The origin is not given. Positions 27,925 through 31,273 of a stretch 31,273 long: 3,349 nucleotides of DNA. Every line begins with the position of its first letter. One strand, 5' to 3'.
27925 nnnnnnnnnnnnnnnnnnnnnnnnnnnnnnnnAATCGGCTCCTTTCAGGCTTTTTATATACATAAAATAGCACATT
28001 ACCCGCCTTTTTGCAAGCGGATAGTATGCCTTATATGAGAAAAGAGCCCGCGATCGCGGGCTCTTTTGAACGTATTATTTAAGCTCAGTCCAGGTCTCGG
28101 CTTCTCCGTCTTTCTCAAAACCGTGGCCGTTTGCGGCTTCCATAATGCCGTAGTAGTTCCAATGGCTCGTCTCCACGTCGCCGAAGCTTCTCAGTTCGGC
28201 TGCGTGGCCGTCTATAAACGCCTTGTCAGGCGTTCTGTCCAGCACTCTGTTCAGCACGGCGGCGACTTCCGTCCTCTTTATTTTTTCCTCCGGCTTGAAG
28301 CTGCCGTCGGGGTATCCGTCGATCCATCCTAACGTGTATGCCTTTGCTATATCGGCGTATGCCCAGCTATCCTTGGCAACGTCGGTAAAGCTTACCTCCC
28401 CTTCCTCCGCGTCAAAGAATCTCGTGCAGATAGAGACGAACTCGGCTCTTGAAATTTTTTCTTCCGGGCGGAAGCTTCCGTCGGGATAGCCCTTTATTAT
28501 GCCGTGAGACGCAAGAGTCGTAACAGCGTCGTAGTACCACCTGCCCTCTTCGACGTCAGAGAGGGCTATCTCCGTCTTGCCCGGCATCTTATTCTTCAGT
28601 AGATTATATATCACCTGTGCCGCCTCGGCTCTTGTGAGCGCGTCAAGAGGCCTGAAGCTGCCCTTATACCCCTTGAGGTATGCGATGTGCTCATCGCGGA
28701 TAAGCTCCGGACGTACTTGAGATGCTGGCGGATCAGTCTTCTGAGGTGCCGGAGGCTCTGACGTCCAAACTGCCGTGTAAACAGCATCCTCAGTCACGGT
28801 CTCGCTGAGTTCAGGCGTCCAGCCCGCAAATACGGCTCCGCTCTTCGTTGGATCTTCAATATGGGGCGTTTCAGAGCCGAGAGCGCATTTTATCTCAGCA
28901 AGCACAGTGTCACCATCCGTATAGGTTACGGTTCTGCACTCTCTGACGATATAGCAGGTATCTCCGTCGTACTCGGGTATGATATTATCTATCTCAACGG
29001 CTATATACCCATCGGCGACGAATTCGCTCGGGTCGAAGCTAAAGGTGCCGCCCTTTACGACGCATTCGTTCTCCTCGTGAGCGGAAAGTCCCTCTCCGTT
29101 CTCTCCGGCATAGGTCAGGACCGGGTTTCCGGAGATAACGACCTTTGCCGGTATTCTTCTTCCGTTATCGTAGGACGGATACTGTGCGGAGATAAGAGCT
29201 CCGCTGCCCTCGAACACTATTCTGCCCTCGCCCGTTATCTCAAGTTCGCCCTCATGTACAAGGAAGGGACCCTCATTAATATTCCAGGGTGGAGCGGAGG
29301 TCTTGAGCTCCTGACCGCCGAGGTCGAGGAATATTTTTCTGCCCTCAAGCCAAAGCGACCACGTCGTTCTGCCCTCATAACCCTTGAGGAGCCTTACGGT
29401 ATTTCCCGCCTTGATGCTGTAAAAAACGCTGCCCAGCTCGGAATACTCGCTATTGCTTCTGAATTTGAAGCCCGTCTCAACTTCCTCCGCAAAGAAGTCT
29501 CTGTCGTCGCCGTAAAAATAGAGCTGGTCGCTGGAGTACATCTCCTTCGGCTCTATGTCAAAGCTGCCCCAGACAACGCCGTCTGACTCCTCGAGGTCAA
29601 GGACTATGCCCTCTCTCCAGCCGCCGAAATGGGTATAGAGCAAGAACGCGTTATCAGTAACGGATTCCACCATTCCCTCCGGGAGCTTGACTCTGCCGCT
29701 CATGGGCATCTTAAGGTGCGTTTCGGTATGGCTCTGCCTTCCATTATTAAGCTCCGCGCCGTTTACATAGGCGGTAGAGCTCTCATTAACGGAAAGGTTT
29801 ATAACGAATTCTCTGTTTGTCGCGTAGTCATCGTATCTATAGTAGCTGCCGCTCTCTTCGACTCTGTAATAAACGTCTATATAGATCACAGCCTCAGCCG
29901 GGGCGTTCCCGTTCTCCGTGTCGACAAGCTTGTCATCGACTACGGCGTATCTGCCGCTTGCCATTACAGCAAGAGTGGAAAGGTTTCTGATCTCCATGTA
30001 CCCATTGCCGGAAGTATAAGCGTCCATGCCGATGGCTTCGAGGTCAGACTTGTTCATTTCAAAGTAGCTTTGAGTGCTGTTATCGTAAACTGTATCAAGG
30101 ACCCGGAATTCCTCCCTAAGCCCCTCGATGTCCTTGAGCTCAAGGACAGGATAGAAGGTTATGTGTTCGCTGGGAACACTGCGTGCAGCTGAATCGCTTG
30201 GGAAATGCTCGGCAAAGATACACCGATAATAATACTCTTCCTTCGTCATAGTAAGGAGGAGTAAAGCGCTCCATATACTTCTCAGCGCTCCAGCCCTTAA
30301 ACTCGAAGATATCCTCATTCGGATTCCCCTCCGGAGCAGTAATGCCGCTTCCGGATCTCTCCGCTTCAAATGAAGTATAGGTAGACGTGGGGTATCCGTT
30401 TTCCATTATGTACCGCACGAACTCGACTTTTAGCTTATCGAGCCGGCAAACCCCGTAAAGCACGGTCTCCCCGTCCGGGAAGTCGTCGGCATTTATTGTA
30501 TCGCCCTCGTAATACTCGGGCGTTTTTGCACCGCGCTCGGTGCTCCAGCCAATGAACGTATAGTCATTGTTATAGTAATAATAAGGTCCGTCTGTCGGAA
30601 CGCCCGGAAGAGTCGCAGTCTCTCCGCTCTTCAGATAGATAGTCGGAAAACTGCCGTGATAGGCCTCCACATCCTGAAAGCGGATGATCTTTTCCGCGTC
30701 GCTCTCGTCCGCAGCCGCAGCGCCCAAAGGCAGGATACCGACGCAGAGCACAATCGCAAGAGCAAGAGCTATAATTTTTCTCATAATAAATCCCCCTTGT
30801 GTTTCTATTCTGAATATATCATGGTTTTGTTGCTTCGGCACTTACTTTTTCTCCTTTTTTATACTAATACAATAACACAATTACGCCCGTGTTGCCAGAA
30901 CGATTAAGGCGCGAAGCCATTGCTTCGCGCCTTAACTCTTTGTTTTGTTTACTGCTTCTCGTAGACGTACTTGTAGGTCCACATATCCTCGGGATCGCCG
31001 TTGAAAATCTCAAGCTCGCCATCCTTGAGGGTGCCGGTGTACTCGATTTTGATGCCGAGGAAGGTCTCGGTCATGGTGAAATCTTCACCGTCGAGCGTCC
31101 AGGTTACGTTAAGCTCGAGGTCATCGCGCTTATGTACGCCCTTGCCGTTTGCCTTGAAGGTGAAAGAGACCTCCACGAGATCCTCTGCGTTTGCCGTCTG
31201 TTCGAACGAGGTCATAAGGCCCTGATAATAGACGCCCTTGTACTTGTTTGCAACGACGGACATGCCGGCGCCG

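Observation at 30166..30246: A ~70-bp piece of an asparagine synthetase (asnB-like) gene is inserted in, and frameshifts, an SLH surface-protein gene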

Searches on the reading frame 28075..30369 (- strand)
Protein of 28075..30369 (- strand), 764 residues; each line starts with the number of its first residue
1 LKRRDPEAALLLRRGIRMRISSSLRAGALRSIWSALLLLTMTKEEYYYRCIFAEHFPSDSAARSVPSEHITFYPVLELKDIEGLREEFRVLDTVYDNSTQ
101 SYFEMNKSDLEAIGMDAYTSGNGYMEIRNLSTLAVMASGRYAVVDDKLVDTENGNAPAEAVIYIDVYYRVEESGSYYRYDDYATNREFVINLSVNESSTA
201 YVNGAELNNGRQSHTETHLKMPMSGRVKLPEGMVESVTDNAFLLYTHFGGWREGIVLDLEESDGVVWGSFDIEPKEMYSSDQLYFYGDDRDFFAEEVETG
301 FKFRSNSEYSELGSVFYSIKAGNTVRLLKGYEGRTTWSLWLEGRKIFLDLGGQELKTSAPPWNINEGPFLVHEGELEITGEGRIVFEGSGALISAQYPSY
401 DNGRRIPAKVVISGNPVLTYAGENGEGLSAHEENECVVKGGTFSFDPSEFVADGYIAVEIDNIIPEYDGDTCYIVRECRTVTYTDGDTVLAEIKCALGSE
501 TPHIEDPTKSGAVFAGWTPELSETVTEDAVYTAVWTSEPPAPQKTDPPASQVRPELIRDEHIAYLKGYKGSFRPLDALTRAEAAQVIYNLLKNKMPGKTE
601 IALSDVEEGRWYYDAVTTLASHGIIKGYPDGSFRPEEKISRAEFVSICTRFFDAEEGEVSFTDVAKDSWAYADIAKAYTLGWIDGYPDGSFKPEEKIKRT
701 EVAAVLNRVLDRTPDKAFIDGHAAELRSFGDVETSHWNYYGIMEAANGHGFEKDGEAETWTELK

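Call 9: search_protein_families(library=pfam, proteins=[window:28075-30369:-], max_evalue=1)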
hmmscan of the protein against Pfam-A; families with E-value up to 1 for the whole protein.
window:28075-30369:- (764 aa): 2 families
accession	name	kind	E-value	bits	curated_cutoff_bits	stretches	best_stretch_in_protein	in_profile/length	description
PF00395.25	SLH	-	4.3e-34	116.7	20.8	3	604-644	3-43/44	S-layer homology domain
PF09479.16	Flg_new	-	0.002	18.6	27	1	480-531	2-54/65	Listeria-Bacteroides repeat domain (List_Bact_rpt)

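Call 15: find_homologous_proteins(query=window:28075-30369:-, region=35-74, max_evalue=10)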
Query window:28075-30369:-, residues 35-74 (40 aa): 3924 proteins with E <= 10 among 3927 candidates; the best 120 are listed.
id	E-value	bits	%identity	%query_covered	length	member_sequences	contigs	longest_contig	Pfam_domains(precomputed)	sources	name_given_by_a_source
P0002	2.1e-8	51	93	70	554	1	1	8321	PF12481.14,PF00733.28,PF13522.12,PF13537.12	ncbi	-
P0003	3.3e-8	50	96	68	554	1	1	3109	PF12481.14,PF00733.28,PF13522.12,PF13537.12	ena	-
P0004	3.3e-8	50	93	70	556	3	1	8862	PF12481.14,PF00733.28,PF13522.12,PF13537.12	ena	-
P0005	3.6e-8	50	96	68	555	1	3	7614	PF12481.14,PF00733.28,PF13522.12,PF13537.12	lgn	-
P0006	3.7e-8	50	96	68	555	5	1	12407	PF12481.14,PF00733.28,PF13522.12,PF13537.12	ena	-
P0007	3.8e-8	50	96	68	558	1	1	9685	PF12481.14,PF00733.28,PF13522.12,PF13537.12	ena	-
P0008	4.0e-8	50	96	68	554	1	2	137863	PF12481.14,PF00733.28,PF13522.12,PF13537.12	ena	-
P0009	4.1e-8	50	96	68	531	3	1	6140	PF12481.14,PF00733.28,PF13522.12,PF13537.12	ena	-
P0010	4.3e-8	50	96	68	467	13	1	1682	PF12481.14,PF00733.28,PF13522.12,PF13537.12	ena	-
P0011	4.4e-8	50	93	70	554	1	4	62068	PF12481.14,PF00733.28,PF13522.12,PF13537.12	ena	-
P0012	4.4e-8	50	96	68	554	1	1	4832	PF12481.14,PF00733.28,PF13522.12,PF13537.12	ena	-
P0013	4.5e-8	50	93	70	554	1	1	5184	PF12481.14,PF00733.28,PF13522.12,PF13537.12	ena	-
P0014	4.5e-8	50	96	68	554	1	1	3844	PF12481.14,PF00733.28,PF13522.12,PF13537.12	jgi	-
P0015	4.6e-8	50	96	68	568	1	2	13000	PF12481.14,PF00733.28,PF13522.12,PF13537.12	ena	-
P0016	4.6e-8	50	96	68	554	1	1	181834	PF12481.14,PF00733.28,PF13522.12,PF13537.12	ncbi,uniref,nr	ncbi:asparagine synthase (glutamine-hydrolysing) [Prevotella sp. tc2-28]|uniref:asparagine synthase 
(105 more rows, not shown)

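Call 17: find_homologous_proteins(query=window:28078-30168:-)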
Query window:28078-30168:- (697 aa): 66 proteins with E <= 0.001 among 8000 candidates.
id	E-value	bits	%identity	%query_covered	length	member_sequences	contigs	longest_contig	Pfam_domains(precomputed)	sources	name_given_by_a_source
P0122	0.0e+0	1562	97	100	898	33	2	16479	PF09479.17,PF00395.26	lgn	-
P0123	0.0e+0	1271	78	100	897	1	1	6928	PF00395.26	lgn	-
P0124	3.0e-40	157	47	9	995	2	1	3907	PF09479.17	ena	-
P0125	2.1e-31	127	35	37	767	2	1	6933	PF09479.17,PF00395.26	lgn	-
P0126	1.9e-20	91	30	21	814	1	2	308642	PF00395.26,PF00041.28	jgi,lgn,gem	-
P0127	2.6e-18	84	50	8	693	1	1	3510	PF09479.17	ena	-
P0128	6.2e-18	83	34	14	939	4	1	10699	PF09479.17,PF22359.3,PF02368.25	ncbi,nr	ncbi:MAG: InlB B-repeat-containing protein, partial [Candidatus Methanomethylophilaceae archaeon]|nr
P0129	3.3e-17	80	40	14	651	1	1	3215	PF00395.26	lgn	-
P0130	1.5e-15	75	33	15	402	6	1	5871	PF13606.13,PF13857.13,PF12796.14,PF00023.37,PF13637.13,PF00395.26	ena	-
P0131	1.3e-13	69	31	35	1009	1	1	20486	PF00395.26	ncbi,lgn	-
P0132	3.3e-13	67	27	21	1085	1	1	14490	PF18998.7,PF00395.26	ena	-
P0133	1.5e-12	65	27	21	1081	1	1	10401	PF18998.7,PF00395.26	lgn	-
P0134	1.7e-12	65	30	29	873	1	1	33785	PF09479.17,PF00395.26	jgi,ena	-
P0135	3.4e-11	61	48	8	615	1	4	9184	PF09479.17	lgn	-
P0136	2.5e-8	51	30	20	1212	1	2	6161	PF18998.7,PF00395.26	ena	-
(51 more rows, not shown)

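Call 21: find_encoding_contigs(protein=P0122, flank=3000, max_places=6)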
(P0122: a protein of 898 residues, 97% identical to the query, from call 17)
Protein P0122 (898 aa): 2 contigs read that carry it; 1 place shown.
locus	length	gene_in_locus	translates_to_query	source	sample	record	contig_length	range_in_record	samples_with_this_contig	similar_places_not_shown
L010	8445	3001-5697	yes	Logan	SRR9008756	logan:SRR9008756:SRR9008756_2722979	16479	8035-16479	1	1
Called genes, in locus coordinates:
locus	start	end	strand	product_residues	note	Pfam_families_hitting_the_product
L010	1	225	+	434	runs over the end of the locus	PF02335:Cytochrom_C552, PF22113:Mtrc-MtrF_II-IV_dom (faint), PF14522:Cytochrome_C7 (faint)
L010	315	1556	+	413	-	PF05140:ResB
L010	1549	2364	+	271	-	PF01578:Cytochrom_C_asm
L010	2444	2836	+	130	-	-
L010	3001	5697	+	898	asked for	PF09479:Flg_new (faint), PF00395:SLH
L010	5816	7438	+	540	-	-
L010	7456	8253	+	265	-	PF14471:DUF4428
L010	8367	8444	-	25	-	?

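Call 30: find_encoding_contigs(protein=window:28078-30165:-, flank=3000, max_places=10)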
Protein window:28078-30165:- (696 aa): 2 contigs read that carry it; 2 places shown.
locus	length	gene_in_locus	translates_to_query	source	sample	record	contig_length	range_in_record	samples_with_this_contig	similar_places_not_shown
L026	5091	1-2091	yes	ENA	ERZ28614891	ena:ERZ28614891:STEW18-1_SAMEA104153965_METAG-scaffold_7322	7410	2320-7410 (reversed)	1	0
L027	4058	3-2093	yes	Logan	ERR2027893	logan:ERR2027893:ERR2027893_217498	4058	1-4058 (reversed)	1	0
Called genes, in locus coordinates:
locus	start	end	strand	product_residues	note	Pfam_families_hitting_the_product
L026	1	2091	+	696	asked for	?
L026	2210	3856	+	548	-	PF05887:Trypan_PARP (weak)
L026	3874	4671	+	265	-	PF14471:DUF4428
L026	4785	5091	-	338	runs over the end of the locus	PF00044:Gp_dh_N, PF02800:Gp_dh_C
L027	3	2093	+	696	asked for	?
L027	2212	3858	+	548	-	PF05887:Trypan_PARP (weak)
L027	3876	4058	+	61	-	?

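Call 37: find_encoding_contigs(protein=L010:2444-2833:+, flank=3000, max_places=10)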
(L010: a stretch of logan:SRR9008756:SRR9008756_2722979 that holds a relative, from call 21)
Protein L010:2444-2833:+ (130 aa): 6 contigs read that carry it; 4 places shown.
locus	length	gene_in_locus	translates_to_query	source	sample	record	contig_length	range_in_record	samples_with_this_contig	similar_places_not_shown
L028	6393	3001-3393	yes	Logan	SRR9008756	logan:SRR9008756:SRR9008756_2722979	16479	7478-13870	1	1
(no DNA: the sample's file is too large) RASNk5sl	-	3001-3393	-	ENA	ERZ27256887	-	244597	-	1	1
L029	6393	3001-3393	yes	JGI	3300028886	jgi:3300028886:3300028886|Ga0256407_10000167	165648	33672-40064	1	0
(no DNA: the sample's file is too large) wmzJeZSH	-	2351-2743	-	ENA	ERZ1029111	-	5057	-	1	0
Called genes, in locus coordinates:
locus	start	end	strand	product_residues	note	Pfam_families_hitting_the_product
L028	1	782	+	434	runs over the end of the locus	PF02335:Cytochrom_C552, PF22113:Mtrc-MtrF_II-IV_dom (faint), PF14522:Cytochrome_C7 (faint)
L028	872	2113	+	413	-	PF05140:ResB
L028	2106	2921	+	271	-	PF01578:Cytochrom_C_asm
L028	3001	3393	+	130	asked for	-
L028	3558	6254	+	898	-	PF09479:Flg_new (faint), PF00395:SLH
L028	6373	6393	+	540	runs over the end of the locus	-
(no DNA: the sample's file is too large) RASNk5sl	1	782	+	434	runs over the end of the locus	PF02335:Cytochrom_C552, PF22113:Mtrc-MtrF_II-IV_dom (faint), PF14522:Cytochrome_C7 (faint)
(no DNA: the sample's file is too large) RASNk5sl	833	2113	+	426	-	PF05140:ResB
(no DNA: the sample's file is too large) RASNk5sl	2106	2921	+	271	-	PF01578:Cytochrom_C_asm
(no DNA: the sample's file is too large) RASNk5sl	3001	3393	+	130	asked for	-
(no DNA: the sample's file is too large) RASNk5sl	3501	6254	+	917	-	PF09479:Flg_new (faint), PF00395:SLH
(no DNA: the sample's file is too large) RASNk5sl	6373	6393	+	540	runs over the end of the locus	-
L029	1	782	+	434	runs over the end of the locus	PF02335:Cytochrom_C552, PF22113:Mtrc-MtrF_II-IV_dom (faint), PF14522:Cytochrome_C7 (faint)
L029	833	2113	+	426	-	PF05140:ResB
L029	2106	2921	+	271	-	PF01578:Cytochrom_C_asm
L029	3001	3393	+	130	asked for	-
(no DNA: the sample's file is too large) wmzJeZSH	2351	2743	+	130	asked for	-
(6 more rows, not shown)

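Call 41: find_encoding_contigs(protein=window:28078-30249:-, flank=2000, max_places=10)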
Protein window:28078-30249:- (724 aa): no gene with exactly this product is on record in the collection.

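Call 47: find_encoding_contigs(protein=L010:2468-2833:+, flank=2000, max_places=10)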
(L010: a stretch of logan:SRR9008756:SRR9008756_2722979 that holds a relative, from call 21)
Protein L010:2468-2833:+ (122 aa): 1 contig read that carries it; 1 place shown.
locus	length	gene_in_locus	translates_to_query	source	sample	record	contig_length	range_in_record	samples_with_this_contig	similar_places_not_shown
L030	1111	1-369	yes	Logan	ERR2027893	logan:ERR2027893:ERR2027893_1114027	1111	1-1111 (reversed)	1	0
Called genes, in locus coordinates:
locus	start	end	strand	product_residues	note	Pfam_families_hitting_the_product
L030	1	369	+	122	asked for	?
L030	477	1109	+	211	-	?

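Call 60: list_cluster_members(proteins=[P0122, window:28078-30369:-, window:28078-30165:-])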
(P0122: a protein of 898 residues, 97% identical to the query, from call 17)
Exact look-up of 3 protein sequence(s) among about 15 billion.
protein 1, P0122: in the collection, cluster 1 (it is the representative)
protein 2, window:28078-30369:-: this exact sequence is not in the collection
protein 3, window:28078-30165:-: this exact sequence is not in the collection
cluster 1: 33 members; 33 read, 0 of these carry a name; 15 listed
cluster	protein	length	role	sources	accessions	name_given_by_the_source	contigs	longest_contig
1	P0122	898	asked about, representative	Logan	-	-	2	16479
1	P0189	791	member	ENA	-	-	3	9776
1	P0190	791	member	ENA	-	-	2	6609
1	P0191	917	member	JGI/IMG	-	-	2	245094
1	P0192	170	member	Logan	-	-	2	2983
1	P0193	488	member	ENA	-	-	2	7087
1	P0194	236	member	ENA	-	-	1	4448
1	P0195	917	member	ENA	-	-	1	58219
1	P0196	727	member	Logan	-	-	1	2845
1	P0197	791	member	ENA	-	-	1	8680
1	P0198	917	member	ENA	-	-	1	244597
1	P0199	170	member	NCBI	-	-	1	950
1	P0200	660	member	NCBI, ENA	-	-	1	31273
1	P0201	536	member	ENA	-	-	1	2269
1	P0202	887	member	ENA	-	-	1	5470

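Call 69: find_encoding_contigs(protein=P0195, flank=1500, max_places=6)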
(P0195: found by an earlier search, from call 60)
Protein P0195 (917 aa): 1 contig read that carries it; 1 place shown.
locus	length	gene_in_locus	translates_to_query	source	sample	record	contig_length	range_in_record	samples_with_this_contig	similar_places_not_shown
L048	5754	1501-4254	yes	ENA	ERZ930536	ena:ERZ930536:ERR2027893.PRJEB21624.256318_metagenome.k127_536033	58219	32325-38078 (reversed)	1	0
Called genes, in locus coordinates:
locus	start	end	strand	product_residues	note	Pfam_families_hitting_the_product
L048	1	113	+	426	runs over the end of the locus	PF05140:ResB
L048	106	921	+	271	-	PF01578:Cytochrom_C_asm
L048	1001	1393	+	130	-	-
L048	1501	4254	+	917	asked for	PF00395:SLH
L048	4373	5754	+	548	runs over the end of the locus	PF05887:Trypan_PARP (weak)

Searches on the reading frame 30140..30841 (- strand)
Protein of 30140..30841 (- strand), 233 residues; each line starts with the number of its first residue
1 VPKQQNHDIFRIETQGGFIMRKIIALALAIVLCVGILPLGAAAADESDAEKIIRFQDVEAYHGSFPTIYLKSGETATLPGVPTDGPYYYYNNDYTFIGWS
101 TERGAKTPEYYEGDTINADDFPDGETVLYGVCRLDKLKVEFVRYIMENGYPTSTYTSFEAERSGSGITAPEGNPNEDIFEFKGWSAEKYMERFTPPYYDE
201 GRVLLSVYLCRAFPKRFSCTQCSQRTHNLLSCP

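Call 9: search_protein_families(library=pfam, proteins=[window:30140-30841:-], max_evalue=1)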
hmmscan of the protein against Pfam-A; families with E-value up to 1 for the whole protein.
window:30140-30841:- (233 aa): 2 families
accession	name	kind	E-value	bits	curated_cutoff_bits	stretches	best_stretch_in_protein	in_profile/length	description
PF09479.16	Flg_new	-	0.0049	17.4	27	1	70-117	16-55/65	Listeria-Bacteroides repeat domain (List_Bact_rpt)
PF24547.1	DUF7601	-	0.081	13.9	27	1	66-115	56-106/116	Domain of unknown function (DUF7601)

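Call 22: find_encoding_contigs(protein=window:30143-30784:-, flank=3000, max_places=10)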
Protein window:30143-30784:- (214 aa): no gene with exactly this product is on record in the collection.

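Call 40: find_encoding_contigs(protein=window:30143-30841:-, flank=2000, max_places=10)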
Protein window:30143-30841:- (233 aa): no gene with exactly this product is on record in the collection.

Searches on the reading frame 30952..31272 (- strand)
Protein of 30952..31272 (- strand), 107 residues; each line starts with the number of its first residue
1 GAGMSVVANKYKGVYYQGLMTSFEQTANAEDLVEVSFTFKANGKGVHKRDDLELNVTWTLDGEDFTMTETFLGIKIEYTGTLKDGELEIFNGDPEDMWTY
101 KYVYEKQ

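Call 34: find_encoding_contigs(protein=window:30952-31263:-, flank=4000, max_places=10)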
Protein window:30952-31263:- (104 aa): no gene with exactly this product is on record in the collection.

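Call 39: search_protein_families(library=phrogs, proteins=[window:30952-31272:-], max_evalue=1)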
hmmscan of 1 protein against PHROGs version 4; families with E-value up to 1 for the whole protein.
window:30952-31272:- (107 aa): 2 families
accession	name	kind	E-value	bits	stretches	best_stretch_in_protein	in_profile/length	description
phrog_238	-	tail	5.1e-10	40.2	1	8-47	103-142/186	major tail protein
phrog_1407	-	tail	0.002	18.7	1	12-44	128-160/258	major tail protein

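Call 56: find_homologous_proteins(query=window:30952-31272:-, region=1-42, max_evalue=1)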
Query window:30952-31272:-, residues 1-42 (42 aa): 1 proteins with E <= 1 among 52 candidates.
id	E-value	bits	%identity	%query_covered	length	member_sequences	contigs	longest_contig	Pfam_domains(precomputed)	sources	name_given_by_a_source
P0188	2.0e-13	65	100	81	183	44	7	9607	PF06199.18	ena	-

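Call 58: find_encoding_contigs(protein=P0188, flank=1500, max_places=8)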
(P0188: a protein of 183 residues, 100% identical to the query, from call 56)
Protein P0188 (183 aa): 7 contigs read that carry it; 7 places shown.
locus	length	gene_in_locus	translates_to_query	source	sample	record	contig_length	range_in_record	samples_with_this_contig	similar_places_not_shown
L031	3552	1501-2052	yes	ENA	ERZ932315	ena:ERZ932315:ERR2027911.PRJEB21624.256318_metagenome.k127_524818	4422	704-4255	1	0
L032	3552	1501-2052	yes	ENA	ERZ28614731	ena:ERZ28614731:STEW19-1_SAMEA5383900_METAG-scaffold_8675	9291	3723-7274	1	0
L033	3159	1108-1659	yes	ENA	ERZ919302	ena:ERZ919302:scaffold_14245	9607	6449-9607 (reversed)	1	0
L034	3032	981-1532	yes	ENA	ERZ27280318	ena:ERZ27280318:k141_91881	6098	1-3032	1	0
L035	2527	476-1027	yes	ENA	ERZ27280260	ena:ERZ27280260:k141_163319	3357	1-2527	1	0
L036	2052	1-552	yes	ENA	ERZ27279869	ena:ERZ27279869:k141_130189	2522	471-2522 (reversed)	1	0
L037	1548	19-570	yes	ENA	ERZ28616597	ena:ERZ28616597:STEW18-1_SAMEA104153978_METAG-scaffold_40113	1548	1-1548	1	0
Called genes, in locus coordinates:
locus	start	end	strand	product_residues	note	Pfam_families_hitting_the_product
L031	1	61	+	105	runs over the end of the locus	-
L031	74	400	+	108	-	PF05135:Phage_connect_1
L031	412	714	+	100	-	-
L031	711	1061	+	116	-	-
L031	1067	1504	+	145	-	-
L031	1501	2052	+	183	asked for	PF06199:Phage_tail_2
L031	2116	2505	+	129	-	PF12363:Phage_TAC_12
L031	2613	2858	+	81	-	-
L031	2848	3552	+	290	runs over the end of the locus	?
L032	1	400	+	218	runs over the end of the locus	PF05135:Phage_connect_1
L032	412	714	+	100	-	-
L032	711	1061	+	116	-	-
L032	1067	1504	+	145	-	-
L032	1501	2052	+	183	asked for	PF06199:Phage_tail_2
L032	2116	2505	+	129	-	PF12363:Phage_TAC_12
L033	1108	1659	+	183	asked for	PF06199:Phage_tail_2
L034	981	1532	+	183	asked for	PF06199:Phage_tail_2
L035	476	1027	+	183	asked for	PF06199:Phage_tail_2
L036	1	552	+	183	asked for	PF06199:Phage_tail_2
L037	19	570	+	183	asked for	PF06199:Phage_tail_2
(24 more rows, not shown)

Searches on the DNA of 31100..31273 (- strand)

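Call 53: search_dna_similar(query=window:31100-31273:-, collection=phages, mode=distant, max_evalue=0.01)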
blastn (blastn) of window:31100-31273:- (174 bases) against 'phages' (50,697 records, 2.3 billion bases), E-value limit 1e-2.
No match.

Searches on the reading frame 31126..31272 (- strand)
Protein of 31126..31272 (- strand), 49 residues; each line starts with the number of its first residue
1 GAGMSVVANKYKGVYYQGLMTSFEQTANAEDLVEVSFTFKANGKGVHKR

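Call 55: find_related_loci(query=window:31126-31272:-, collection=viral_contigs, flank=1500)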
Query window:31126-31272:- (49 aa) in viral_contigs; peptide patterns used: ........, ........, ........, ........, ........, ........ (x = any residue, [..] = any of these).
14 stretches matched a pattern, but none encodes a relative of the query by tblastn (E <= 1e-3).
